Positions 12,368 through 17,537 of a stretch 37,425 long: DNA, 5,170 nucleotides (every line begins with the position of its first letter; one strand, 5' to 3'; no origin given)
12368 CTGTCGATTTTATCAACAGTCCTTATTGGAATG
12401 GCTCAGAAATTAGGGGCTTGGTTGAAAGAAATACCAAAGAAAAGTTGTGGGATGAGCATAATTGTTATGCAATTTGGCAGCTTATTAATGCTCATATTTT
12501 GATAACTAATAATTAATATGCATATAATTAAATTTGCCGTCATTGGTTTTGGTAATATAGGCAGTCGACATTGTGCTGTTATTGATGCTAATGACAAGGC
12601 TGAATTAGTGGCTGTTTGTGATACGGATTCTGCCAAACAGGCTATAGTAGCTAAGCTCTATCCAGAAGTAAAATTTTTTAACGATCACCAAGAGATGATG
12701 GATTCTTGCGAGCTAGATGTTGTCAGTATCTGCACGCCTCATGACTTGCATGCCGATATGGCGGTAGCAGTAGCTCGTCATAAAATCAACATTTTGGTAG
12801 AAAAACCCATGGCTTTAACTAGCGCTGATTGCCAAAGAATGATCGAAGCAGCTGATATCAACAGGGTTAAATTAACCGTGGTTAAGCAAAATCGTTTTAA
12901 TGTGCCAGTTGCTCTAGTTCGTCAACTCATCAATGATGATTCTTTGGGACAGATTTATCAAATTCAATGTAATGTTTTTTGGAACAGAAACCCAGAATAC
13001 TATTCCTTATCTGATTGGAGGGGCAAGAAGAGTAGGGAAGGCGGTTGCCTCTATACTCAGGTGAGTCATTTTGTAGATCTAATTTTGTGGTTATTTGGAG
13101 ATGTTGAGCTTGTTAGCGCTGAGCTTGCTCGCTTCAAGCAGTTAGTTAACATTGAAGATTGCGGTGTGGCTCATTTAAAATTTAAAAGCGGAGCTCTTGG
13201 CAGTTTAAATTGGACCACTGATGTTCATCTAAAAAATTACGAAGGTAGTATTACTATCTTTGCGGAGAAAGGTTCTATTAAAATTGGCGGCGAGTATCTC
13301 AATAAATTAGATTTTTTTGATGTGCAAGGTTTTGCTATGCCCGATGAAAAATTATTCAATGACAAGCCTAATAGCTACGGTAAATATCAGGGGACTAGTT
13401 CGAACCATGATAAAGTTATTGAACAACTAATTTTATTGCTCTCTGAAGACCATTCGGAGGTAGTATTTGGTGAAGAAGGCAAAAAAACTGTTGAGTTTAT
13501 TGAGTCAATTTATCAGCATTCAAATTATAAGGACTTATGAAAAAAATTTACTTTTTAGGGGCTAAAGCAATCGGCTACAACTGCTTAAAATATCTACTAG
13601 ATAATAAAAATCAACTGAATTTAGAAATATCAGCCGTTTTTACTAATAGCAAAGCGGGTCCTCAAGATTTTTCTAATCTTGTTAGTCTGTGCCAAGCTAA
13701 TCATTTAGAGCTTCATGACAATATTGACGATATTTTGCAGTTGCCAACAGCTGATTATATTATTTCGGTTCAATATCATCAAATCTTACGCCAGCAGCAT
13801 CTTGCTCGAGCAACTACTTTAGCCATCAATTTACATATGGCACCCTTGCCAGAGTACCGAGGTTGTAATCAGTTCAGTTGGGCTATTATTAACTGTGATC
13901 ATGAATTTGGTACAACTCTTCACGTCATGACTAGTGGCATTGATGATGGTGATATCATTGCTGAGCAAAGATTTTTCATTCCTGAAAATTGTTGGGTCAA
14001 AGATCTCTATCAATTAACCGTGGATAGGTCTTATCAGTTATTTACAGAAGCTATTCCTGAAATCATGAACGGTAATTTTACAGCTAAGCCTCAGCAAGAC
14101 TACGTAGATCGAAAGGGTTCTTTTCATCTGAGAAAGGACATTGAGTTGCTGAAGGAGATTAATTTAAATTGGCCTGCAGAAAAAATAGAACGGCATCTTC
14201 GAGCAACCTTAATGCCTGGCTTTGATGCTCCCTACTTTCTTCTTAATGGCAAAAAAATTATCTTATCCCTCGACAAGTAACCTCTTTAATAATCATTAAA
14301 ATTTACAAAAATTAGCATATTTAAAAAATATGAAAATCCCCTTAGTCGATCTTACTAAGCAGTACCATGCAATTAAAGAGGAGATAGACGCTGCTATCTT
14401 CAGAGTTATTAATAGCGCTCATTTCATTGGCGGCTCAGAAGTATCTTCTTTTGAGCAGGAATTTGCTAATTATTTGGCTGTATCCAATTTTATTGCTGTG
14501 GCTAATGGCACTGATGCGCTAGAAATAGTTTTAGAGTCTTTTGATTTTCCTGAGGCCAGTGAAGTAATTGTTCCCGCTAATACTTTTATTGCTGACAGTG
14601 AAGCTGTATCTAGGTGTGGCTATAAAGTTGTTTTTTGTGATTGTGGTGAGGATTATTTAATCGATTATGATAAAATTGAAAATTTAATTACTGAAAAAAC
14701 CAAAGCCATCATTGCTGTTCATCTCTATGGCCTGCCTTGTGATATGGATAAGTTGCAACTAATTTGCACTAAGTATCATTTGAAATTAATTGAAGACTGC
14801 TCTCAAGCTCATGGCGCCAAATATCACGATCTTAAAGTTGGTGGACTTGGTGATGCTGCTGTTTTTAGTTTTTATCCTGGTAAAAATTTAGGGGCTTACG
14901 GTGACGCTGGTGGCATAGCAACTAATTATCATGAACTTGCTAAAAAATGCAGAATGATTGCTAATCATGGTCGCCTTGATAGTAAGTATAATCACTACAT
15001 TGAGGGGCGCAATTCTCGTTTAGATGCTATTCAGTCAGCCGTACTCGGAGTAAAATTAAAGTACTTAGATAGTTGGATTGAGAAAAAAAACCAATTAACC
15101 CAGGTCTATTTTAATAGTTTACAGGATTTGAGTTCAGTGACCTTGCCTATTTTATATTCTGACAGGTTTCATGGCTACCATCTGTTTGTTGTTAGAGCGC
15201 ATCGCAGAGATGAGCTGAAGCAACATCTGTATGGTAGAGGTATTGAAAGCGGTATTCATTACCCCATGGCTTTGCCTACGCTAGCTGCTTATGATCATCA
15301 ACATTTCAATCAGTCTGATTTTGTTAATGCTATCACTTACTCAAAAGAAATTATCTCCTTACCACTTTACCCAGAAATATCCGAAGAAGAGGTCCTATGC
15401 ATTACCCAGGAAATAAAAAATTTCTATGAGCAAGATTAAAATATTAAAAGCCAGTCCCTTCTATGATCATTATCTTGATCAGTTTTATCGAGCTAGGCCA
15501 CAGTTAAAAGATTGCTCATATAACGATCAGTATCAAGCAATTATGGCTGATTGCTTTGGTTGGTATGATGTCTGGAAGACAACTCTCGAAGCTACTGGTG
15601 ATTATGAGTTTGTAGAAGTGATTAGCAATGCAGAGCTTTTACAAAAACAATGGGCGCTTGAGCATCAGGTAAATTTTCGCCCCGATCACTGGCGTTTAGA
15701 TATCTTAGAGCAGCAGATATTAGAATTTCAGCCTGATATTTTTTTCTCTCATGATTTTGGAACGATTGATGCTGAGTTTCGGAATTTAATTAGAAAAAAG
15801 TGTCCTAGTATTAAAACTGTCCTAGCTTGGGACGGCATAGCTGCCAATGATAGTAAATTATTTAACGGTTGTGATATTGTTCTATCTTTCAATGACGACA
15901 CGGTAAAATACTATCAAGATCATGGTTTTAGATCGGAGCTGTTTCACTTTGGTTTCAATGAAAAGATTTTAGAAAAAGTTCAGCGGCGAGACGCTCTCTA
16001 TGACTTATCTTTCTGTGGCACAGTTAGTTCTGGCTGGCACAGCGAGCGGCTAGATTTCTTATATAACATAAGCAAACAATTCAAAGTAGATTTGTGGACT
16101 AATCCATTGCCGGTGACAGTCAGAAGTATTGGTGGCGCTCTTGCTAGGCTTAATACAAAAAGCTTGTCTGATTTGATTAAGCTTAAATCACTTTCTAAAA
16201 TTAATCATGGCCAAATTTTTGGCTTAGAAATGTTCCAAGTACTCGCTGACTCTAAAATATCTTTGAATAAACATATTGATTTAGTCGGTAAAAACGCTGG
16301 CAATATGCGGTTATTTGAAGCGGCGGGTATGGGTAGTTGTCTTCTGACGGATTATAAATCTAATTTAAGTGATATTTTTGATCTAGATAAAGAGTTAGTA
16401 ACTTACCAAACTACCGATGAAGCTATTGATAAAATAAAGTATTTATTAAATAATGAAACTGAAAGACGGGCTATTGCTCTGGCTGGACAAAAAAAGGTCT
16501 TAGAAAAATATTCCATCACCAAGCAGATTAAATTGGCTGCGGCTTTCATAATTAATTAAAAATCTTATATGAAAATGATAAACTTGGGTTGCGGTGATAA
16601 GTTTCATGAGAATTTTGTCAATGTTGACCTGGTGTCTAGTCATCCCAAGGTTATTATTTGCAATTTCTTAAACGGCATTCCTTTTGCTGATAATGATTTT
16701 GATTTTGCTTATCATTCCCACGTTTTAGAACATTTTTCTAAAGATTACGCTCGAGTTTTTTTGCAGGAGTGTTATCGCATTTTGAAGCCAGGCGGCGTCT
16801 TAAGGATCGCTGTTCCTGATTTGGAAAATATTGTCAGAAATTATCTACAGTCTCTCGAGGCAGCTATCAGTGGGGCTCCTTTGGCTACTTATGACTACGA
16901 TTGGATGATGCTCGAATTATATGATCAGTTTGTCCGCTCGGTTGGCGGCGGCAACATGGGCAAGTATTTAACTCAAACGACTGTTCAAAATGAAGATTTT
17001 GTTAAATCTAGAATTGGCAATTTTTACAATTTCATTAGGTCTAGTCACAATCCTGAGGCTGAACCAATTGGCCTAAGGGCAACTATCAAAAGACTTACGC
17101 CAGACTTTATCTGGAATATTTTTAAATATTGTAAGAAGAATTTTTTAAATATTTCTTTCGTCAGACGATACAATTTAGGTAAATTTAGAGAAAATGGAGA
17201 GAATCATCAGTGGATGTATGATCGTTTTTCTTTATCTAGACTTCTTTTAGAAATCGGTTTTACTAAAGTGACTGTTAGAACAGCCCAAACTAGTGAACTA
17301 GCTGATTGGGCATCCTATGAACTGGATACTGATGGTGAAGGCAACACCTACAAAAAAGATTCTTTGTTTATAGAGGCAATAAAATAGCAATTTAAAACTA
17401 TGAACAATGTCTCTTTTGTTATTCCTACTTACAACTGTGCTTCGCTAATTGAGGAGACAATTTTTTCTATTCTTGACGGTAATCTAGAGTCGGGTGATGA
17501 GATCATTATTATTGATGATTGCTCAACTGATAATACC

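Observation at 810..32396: Type IV pilus genes bracket a ~26 kb glycan locus (pilC-pilin-Wzy_C ... pilD)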

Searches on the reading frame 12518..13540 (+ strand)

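Call 4: search_protein_families(library=pfam, proteins=[window:12518-13540:+])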
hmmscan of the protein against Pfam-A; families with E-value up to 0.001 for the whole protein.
window:12518-13540:+ (340 aa): 5 families
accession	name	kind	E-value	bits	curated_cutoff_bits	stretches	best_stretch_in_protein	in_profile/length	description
PF01408.29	GFO_IDH_MocA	-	2.1e-29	103.1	24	1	4-121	1-118/120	Oxidoreductase family, NAD-binding Rossmann fold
PF22725.1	GFO_IDH_MocA_C3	-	2.2e-26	92.7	27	1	133-254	3-123/124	GFO/IDH/MocA C-terminal domain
PF02894.22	GFO_IDH_MocA_C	-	9.4e-20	71.8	22.9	1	135-336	1-211/218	Oxidoreductase family, C-terminal alpha/beta domain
PF03447.22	NAD_binding_3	-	1.1e-08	36.2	24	1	10-120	1-114/116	Homoserine dehydrogenase, NAD binding domain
PF08635.15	ox_reductase_C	-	9.7e-06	25.7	22.5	0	152-202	24-73/142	Putative oxidoreductase C terminal domain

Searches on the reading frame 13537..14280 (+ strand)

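Call 4: search_protein_families(library=pfam, proteins=[window:13537-14280:+])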
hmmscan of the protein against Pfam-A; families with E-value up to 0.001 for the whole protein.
window:13537-14280:+ (247 aa): 1 family
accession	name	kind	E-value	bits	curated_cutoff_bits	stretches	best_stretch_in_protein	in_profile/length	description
PF00551.24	Formyl_trans_N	-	3.4e-19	69.7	26.1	1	57-173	65-181/181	Formyl transferase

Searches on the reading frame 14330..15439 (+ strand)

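Call 4: search_protein_families(library=pfam, proteins=[window:14330-15439:+])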
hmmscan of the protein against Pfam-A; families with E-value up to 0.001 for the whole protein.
window:14330-15439:+ (369 aa): 2 families
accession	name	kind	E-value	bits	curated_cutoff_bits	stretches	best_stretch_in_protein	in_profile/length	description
PF01041.23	DegT_DnrJ_EryC1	-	4e-102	342.6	19.8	1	15-361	3-358/360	DegT/DnrJ/EryC1/StrS aminotransferase family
PF00266.25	Aminotran_5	-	3.4e-06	26.7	21.5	1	41-191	48-207/371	Aminotransferase class-V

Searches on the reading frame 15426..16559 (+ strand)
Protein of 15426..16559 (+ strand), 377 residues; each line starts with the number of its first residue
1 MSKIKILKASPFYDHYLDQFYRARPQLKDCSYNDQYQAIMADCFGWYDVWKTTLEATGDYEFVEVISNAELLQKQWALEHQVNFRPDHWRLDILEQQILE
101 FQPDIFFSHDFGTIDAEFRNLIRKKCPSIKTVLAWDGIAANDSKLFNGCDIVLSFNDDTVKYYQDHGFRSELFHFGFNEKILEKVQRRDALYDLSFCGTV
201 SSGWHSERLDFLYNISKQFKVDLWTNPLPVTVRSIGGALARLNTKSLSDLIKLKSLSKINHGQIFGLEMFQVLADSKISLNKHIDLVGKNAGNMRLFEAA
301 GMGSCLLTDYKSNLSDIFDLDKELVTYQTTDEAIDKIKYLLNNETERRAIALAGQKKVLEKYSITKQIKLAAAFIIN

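Call 4: search_protein_families(library=pfam, proteins=[window:15426-16559:+])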
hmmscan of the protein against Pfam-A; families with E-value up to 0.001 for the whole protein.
window:15426-16559:+ (377 aa): 1 family
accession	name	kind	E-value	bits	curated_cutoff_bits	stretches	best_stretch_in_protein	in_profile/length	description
PF13524.12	Glyco_trans_1_2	-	1.2e-24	87.3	25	1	260-367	31-138/144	Glycosyl transferase-like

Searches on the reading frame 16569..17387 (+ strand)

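Call 4: search_protein_families(library=pfam, proteins=[window:16569-17387:+])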
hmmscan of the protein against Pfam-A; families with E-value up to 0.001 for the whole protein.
window:16569-17387:+ (272 aa): 5 families
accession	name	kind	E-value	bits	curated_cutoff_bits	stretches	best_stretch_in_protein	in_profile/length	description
PF08241.18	Methyltransf_11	-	4e-11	43.8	21.2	1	28-79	46-94/95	Methyltransferase domain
PF05148.21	Methyltransf_8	-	2.4e-07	31.3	27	1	5-81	78-157/219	Hypothetical methyltransferase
PF13649.12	Methyltransf_25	-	2.6e-07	31.7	27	1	31-76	53-97/97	Methyltransferase domain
PF13489.12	Methyltransf_23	-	4.2e-07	30.3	27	1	34-95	72-131/164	Methyltransferase domain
PF08242.18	Methyltransf_12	-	5.3e-05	24.3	30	1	39-78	64-98/98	Methyltransferase domain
